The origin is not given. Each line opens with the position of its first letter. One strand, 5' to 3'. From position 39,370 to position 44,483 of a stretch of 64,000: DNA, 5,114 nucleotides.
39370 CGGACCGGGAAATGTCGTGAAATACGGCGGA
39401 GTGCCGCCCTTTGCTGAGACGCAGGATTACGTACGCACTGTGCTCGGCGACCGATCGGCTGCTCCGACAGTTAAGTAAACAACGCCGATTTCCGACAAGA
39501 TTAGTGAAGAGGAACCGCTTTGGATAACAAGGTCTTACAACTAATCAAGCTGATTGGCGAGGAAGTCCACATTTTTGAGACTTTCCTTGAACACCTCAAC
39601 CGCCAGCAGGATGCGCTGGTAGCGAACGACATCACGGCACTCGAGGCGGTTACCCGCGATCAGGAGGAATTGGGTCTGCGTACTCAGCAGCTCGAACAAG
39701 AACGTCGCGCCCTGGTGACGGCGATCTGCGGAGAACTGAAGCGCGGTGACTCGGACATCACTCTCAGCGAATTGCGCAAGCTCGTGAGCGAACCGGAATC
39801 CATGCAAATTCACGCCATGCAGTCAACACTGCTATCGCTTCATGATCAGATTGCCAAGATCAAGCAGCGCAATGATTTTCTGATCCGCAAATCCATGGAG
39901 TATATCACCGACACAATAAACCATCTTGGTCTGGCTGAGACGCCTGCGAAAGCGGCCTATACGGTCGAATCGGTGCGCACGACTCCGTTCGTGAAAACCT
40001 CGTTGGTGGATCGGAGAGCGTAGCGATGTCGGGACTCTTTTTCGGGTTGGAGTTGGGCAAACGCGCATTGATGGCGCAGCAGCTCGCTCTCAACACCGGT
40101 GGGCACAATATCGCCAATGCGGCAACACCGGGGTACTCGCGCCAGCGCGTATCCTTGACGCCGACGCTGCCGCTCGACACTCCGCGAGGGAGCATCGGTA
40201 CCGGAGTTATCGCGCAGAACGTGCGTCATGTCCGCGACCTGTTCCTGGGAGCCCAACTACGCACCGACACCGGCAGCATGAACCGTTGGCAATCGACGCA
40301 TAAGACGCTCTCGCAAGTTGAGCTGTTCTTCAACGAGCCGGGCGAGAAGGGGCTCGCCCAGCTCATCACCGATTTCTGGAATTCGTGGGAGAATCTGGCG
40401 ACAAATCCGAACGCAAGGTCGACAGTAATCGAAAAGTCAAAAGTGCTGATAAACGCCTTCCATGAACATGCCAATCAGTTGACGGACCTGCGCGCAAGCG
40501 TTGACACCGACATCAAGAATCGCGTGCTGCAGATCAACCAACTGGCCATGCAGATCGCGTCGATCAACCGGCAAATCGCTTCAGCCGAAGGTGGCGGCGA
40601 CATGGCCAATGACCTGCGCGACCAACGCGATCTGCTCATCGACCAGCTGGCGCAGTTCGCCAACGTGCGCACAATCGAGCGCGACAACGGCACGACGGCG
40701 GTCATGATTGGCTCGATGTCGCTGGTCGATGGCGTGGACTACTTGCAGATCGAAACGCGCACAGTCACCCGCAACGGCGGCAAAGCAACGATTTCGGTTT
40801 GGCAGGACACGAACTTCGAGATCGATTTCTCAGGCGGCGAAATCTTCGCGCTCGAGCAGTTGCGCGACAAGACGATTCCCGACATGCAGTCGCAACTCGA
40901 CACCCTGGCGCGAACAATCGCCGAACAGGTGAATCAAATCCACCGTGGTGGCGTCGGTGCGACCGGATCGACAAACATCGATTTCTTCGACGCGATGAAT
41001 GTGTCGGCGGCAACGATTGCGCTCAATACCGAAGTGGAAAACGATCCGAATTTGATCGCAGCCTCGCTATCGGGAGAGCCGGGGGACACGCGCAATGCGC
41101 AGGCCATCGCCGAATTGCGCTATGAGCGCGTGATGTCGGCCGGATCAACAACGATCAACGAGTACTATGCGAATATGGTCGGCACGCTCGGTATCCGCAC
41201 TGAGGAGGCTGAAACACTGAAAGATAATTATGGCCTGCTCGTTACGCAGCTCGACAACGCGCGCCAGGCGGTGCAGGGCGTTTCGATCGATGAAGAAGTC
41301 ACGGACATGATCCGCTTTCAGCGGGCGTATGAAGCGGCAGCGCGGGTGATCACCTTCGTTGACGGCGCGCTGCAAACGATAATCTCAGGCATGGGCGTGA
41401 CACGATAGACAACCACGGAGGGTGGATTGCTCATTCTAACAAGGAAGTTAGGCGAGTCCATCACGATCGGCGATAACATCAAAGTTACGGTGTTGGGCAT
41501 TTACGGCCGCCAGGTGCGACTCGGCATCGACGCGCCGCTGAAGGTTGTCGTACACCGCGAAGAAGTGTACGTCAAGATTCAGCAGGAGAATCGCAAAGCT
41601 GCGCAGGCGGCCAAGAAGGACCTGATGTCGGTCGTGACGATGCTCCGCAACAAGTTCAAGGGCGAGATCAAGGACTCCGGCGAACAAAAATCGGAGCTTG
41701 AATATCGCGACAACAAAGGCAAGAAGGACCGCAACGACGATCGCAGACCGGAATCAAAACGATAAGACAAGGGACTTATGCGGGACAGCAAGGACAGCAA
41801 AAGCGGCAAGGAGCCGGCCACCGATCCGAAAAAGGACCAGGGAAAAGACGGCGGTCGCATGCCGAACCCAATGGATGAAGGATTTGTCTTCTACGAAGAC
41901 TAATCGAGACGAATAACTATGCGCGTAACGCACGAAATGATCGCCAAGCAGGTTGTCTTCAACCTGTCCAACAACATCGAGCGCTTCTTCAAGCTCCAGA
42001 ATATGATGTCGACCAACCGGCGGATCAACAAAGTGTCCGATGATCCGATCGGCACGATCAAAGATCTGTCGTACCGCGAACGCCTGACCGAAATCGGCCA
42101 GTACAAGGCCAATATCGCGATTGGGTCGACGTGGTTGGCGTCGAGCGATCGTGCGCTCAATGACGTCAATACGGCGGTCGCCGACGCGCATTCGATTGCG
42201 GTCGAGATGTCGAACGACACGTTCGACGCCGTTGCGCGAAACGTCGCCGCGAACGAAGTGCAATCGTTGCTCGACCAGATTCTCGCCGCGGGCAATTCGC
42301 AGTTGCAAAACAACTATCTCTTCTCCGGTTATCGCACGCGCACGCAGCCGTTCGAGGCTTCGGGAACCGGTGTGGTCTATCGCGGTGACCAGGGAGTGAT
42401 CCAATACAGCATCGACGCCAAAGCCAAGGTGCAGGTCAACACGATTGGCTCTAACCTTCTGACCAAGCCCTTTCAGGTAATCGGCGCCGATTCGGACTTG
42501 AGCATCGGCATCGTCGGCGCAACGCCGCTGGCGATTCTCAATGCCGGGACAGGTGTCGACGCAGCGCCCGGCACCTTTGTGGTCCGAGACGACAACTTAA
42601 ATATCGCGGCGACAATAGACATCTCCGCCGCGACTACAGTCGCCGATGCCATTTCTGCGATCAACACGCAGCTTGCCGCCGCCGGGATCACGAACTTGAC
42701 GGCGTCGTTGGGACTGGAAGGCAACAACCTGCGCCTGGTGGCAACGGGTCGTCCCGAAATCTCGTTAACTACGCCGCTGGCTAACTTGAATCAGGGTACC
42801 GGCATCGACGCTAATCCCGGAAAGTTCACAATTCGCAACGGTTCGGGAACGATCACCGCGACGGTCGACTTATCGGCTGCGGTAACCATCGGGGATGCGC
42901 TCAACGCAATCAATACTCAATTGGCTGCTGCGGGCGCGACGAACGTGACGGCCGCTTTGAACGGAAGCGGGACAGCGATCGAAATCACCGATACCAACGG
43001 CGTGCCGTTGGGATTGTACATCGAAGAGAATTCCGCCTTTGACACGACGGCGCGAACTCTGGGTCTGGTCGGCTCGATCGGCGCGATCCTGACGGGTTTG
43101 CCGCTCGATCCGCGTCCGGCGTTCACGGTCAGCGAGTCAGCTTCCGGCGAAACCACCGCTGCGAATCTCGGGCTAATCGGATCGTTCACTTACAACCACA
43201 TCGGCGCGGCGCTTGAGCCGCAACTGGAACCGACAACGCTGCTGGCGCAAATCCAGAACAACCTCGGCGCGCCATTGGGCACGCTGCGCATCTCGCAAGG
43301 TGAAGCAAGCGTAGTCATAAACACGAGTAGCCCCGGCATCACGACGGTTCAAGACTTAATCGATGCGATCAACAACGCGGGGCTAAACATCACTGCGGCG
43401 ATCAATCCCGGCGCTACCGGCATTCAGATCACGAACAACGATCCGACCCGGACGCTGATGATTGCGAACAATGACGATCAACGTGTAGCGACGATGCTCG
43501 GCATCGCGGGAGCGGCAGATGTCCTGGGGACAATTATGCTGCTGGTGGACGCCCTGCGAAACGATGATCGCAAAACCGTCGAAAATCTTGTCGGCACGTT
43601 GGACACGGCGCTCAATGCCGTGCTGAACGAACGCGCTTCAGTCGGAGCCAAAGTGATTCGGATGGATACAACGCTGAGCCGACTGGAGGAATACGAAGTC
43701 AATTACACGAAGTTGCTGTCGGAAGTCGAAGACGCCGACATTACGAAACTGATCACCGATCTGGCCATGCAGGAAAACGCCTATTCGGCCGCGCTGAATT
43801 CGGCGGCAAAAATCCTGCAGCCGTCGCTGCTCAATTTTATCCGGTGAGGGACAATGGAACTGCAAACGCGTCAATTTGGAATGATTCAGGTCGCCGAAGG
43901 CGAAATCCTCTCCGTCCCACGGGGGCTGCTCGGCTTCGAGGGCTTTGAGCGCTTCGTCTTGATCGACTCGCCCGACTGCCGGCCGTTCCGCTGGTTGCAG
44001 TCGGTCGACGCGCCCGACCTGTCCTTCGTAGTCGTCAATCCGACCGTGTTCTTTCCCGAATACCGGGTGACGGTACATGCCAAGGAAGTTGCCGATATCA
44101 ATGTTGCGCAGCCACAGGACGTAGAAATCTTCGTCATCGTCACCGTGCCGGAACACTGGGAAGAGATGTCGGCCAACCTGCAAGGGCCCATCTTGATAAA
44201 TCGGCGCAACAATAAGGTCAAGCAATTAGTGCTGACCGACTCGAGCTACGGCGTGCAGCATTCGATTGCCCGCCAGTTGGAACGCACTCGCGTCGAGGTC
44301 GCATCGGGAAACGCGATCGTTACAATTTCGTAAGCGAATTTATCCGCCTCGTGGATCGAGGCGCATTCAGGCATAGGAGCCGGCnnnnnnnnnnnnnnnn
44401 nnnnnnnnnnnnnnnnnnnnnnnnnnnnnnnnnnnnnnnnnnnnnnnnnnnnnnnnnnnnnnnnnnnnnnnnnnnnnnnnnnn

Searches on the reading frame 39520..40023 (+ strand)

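Call 38: search_protein_families(library=pfam, proteins=[window:39520-40023:+], max_evalue=0.00001)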
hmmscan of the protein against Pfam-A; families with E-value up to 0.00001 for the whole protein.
window:39520-40023:+ (167 aa): 1 family
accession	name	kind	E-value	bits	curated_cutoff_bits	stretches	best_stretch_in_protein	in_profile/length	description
PF05130.17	FlgN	-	2.9e-19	70.4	30.5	1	7-147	5-139/147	FlgN protein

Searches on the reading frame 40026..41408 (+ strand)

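Call 38: search_protein_families(library=pfam, proteins=[window:40026-41408:+], max_evalue=0.00001)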
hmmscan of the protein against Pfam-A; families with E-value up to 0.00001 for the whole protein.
window:40026-41408:+ (460 aa): 3 families
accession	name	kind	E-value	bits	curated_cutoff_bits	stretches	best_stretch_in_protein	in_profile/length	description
PF22638.1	FlgK_D1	-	6.1e-60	203.1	28.6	1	95-321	1-233/233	Flagellar hook-associated protein FlgK helical domain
PF06429.18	Flg_bbr_C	-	5e-10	39.2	23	1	418-454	9-45/46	Flagellar basal body rod FlgEFG protein C-terminal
PF00460.25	Flg_bb_rod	-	3.8e-06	27.2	20.7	0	11-37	4-30/31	Flagella basal body rod protein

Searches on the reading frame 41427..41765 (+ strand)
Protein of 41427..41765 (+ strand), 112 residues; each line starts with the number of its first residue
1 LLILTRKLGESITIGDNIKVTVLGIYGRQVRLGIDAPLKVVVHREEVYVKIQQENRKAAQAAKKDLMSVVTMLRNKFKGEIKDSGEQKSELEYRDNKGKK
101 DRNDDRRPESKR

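Call 47: search_protein_families(library=pfam, proteins=[window:41427-41765:+], max_evalue=0.01)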
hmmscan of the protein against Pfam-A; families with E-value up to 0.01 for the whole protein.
window:41427-41765:+ (112 aa): 1 family
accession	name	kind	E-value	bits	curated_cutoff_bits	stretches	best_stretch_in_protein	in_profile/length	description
PF02599.21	CsrA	-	2e-24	85.7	27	1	1-53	1-53/53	Global regulator protein family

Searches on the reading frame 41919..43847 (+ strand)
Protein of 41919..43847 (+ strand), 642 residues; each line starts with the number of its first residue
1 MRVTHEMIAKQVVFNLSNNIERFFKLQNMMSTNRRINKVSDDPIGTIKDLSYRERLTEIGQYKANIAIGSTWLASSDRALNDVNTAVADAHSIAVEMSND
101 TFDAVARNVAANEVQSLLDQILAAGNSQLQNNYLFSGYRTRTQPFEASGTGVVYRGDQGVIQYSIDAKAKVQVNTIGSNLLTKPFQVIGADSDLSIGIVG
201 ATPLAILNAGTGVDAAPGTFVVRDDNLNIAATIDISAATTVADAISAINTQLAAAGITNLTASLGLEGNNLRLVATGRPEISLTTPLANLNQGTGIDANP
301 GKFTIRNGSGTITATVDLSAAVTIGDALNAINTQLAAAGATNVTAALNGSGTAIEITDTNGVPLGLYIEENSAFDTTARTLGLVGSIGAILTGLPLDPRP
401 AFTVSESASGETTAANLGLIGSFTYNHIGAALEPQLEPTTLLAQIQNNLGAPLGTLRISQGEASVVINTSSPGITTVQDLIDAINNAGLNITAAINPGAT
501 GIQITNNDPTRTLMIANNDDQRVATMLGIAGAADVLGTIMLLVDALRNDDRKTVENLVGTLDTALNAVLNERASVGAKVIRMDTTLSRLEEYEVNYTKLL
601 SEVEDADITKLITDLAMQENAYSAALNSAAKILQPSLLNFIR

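Call 23: search_protein_families(library=pfam, proteins=[window:41919-43847:+], max_evalue=0.00001)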
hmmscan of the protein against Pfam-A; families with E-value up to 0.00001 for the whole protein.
window:41919-43847:+ (642 aa): 2 families
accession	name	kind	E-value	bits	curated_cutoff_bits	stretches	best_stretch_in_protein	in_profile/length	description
PF00669.25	Flagellin_N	-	2.8e-13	50.5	26.6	1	4-140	2-139/139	Bacterial flagellin N-terminal helical region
PF07196.18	Flagellin_IN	-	1.7e-07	31.8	22.7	0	455-507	1-54/55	Flagellin hook IN motif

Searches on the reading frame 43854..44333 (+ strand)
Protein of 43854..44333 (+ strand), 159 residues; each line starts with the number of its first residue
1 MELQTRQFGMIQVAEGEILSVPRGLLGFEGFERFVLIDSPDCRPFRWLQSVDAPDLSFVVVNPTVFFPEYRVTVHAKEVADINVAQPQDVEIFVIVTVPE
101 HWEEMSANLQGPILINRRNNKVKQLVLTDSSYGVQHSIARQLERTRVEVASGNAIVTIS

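Call 38: search_protein_families(library=pfam, proteins=[window:43854-44333:+], max_evalue=0.00001)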
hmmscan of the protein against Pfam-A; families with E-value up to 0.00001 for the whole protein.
window:43854-44333:+ (159 aa): 1 family
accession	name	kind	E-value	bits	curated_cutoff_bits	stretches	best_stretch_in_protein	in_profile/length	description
PF02623.20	FliW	-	4.4e-39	133.5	25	1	20-138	2-122/122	FliW protein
